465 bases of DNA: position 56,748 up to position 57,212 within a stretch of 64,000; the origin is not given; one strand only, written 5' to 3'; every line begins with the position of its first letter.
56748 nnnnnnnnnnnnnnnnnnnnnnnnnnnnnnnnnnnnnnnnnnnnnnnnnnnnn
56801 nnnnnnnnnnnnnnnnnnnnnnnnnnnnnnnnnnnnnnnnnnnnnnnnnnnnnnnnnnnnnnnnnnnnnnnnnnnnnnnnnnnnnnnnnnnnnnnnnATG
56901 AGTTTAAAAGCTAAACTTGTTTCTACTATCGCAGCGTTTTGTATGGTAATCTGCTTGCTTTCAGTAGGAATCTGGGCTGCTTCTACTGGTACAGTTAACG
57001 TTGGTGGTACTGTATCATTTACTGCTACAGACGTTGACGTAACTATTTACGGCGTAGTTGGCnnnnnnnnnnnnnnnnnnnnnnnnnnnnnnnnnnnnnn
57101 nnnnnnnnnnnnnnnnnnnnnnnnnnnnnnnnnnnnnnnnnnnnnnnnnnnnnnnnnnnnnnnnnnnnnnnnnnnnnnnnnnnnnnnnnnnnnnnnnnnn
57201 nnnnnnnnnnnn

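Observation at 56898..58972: sipW-type signal peptidase operon with two TasA-style secreted proteins, and the same N-terminal module fused to an LRR adhesin elsewhere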

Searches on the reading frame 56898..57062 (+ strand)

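Call 72: search_protein_families(library=ncbifam, proteins=[window:56898-57062:+], max_evalue=10)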
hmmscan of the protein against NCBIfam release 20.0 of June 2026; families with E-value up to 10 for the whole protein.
seq(55 aa): 1 family
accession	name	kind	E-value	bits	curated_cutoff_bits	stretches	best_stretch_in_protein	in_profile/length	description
NF053819.1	EF0750_LPXTG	subfamily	0.021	15.3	47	1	6-44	5-43/105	EF2685/EF0750 family sortase-dependent surface protein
